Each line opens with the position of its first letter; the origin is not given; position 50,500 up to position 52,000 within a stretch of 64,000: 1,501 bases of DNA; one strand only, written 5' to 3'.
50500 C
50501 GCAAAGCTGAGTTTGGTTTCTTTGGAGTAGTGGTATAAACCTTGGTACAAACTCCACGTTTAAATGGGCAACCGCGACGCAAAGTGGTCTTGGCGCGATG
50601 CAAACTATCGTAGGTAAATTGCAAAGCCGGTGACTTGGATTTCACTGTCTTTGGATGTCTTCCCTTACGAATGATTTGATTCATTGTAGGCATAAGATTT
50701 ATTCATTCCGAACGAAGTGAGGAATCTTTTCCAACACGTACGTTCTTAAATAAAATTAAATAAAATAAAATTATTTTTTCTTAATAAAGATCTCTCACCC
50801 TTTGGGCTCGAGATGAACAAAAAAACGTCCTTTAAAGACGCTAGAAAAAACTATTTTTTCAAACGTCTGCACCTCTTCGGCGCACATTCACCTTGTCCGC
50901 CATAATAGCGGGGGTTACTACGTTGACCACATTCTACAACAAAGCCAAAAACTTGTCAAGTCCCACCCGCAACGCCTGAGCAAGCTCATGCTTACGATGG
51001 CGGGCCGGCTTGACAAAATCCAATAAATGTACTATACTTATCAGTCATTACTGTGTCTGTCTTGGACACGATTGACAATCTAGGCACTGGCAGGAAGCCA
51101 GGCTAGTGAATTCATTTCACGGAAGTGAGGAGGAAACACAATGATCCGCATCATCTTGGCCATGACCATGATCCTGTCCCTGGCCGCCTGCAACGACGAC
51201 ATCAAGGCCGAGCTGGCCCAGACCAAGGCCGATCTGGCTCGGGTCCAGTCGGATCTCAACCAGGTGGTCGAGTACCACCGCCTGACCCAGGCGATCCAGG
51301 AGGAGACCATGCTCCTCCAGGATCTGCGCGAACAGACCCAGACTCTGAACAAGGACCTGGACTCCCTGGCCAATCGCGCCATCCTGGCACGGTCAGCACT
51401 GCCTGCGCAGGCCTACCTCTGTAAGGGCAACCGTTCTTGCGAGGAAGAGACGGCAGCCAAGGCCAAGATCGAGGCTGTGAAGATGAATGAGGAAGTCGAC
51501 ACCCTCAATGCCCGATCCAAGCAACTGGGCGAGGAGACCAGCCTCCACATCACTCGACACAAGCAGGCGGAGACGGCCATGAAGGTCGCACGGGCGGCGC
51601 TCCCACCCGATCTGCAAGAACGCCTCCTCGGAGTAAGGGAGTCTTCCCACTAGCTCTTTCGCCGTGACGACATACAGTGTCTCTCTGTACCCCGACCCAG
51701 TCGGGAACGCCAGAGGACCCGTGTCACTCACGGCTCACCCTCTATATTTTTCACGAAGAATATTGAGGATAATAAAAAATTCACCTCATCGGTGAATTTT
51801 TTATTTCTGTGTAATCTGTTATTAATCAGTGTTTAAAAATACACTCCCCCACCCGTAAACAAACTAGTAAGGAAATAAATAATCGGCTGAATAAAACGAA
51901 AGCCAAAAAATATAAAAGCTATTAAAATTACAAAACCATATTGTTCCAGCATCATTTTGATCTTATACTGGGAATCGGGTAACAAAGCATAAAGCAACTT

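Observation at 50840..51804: Strongly GC-rich island upstream of rpsL encoding a coiled-coil lipoprotein with a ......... RBS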

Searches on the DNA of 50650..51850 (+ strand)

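Call 44: search_rna_families(source=window, start=50650, end=51850, threshold=evalue, max_evalue=1)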
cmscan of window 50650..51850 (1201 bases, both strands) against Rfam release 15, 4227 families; matches with E-value up to 1: 3.
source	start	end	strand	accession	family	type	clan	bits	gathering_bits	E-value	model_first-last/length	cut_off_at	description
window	51752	51802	+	RF02427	SpF10_sRNA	Gene; sRNA;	-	22.3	60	0.19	1-57/57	no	Streptococcus sRNA SpF10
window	50756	50821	-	RF02350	psRNA6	Gene; sRNA;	-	15.2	60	0.11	1-333/333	no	Nitrosomonas sRNA psRNA6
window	51169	51320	+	RF02673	scr4677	Gene; sRNA;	-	13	41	0.69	1-246/246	no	Streptomyces sRNA 4677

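Call 81: build_rna_model(alignment_id=A3, structure=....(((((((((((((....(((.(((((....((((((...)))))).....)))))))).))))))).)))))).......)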
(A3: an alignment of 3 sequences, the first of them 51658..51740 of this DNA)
Model R1 built from alignment A3 (3 sequences, 84 columns); structure: as given.
model positions 83; base pairs 27; branch points 0; effective number of sequences 1.11; information 0.683 bits per position. Calibrated on 0.2 Mb of random sequence (short: E-values are rough).
structure used (alignment columns):
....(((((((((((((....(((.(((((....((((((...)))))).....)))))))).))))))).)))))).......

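Call 82: search_with_rna_model(model_id=R1, sources=[window, L005, L006, L007, L008, L009, L010, L011, L012, L013, L014, L015, L016, L017, L018, L019, L020, L021, L022, L023, L024, L025, L026, L027, L028, L029, L030, L031, L032, L033, L034, L035, L036, L037, L038, L039, L040, L041, L042, L043, L044, L045, L046, L047, L048, L049, L050, L084, L085, L086, L087, L088, L098, L134, L166, L001], max_evalue=1)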
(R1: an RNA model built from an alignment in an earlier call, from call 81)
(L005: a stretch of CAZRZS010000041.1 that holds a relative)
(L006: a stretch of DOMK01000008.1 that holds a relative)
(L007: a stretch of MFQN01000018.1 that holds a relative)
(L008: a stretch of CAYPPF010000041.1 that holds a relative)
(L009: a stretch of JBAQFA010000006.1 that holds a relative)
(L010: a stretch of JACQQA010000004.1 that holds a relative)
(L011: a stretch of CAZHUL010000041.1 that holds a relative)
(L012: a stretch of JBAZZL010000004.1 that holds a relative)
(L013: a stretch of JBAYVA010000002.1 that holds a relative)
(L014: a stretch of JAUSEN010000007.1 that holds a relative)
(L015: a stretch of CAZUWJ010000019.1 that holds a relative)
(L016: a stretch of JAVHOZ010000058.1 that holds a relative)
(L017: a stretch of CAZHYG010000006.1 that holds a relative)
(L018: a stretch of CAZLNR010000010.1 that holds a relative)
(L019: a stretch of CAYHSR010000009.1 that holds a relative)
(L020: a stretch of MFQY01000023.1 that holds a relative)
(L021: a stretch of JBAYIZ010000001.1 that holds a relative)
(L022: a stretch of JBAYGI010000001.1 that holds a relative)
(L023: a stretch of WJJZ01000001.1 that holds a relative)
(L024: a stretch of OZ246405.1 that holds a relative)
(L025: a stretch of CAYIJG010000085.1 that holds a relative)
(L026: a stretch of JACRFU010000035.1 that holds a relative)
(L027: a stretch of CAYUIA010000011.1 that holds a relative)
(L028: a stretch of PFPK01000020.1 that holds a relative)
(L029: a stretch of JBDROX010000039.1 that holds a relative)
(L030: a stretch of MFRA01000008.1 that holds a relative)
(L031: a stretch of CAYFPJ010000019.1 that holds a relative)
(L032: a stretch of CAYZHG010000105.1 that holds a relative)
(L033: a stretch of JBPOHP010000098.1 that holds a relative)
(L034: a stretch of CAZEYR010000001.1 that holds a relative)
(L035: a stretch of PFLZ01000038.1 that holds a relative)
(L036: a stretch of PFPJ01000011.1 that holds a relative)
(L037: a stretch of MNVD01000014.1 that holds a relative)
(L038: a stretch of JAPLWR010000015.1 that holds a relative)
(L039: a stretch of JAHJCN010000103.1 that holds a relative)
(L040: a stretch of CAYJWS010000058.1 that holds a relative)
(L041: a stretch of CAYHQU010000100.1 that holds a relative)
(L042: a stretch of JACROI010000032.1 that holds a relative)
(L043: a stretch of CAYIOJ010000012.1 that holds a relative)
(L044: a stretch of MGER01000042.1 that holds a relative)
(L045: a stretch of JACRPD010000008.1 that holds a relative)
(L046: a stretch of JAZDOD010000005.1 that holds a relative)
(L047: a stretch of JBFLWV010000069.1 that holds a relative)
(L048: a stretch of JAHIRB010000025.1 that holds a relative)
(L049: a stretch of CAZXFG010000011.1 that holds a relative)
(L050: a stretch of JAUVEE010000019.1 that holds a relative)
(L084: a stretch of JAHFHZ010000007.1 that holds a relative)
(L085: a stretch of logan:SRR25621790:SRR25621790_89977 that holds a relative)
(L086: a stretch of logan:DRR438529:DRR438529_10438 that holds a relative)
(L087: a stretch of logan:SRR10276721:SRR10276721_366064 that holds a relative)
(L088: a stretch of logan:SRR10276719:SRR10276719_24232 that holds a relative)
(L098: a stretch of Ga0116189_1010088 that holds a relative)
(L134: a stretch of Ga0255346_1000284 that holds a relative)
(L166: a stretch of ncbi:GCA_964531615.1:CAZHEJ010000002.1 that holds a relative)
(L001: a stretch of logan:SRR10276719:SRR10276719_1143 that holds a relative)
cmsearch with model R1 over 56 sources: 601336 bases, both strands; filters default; matches with E-value up to 1: 3.
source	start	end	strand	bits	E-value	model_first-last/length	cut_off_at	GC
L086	2308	2390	+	110.7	2.1e-25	1-83/83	no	0.46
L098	1946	2028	+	110.7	2.1e-25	1-83/83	no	0.46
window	51658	51740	+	90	4.5e-20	1-83/83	no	0.63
